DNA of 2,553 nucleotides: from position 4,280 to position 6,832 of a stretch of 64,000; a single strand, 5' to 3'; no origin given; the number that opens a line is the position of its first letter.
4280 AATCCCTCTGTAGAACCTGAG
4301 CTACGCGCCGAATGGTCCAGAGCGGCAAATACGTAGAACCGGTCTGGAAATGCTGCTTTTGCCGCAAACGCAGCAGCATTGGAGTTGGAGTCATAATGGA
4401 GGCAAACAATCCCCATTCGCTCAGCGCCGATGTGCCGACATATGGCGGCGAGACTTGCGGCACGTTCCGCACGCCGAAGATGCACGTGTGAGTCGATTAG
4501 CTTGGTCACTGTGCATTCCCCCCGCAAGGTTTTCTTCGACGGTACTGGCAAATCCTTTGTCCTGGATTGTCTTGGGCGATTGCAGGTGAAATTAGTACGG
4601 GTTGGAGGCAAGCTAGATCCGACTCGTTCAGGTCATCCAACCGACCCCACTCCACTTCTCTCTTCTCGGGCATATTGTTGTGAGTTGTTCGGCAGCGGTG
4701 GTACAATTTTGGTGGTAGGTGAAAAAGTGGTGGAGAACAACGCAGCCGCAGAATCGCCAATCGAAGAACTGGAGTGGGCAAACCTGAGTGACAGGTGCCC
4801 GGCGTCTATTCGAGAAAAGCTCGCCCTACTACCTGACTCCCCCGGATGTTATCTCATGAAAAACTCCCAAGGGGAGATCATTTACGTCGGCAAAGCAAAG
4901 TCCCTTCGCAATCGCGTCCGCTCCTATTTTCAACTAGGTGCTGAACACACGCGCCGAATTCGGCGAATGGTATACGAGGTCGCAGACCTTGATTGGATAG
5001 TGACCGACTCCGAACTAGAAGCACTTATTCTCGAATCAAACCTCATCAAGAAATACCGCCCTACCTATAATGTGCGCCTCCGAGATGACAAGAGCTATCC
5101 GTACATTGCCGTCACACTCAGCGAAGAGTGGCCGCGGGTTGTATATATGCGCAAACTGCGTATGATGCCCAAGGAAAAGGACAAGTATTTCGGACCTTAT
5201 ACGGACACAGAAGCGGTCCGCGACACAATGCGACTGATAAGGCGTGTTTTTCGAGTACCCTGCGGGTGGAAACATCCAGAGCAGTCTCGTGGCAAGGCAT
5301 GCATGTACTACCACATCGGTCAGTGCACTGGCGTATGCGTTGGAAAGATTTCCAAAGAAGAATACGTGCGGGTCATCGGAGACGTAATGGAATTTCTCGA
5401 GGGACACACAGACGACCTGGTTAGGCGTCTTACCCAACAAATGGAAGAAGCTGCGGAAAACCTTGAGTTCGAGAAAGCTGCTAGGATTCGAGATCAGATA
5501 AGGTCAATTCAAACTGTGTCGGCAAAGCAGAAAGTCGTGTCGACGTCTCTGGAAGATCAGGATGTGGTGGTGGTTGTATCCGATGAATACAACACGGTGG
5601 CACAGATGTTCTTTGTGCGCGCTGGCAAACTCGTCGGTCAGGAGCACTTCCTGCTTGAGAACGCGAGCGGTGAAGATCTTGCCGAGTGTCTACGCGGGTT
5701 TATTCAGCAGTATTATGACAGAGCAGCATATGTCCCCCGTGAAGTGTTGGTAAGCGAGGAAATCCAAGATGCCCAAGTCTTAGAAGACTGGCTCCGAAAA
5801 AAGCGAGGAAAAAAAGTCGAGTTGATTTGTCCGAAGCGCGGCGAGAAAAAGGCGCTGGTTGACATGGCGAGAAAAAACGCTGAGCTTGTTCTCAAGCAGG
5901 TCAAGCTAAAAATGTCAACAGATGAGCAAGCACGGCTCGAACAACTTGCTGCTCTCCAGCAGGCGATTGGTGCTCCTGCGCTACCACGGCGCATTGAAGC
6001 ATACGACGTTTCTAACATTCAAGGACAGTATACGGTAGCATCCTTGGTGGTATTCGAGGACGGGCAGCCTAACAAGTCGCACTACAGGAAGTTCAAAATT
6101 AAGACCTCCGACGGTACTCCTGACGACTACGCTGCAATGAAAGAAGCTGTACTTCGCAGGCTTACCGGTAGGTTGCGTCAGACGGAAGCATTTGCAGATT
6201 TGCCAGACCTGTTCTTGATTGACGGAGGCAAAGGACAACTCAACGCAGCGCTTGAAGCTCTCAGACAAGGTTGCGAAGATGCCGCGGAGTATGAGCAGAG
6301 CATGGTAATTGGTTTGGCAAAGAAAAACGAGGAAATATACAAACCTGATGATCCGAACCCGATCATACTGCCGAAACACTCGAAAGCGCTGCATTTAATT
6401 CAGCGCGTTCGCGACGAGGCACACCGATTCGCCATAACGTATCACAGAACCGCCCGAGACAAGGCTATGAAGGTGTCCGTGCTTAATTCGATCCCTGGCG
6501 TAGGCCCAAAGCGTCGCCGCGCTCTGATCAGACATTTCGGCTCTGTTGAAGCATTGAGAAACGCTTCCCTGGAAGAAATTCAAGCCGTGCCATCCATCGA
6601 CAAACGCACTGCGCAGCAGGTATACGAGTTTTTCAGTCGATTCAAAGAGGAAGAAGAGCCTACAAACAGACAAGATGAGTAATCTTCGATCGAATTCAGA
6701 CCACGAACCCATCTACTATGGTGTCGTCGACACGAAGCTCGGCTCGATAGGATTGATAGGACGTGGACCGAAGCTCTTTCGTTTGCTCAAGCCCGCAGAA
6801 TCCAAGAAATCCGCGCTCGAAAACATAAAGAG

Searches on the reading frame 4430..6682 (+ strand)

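Call 92: search_protein_families(library=pfam, proteins=[window:4430-6682:+], max_evalue=0.00001)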
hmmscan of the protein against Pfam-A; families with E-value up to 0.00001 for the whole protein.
window:4430-6682:+ (750 aa): 6 families
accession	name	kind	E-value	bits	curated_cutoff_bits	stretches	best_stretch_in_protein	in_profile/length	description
PF08459.17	UvrC_RNaseH_dom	-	2.8e-53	180.4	22.3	1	510-669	1-159/159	UvrC RNAse H endonuclease domain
PF22920.2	UvrC_RNaseH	-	8.6e-38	129.3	24.3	1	376-490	1-115/116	UvrC Ribonuclease H-like domain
PF14520.12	HHH_5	-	6.2e-13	49.5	27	1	684-734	3-54/57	Helix-hairpin-helix domain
PF12826.13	HHH_2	-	4.5e-12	46.4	27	1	687-737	7-57/64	Helix-hairpin-helix motif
PF02151.25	UVR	-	4.6e-12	45.7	21.5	1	329-361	2-34/36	UvrB/uvrC motif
PF01541.30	GIY-YIG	-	1.5e-11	44.8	22.6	1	138-214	2-78/78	GIY-YIG catalytic domain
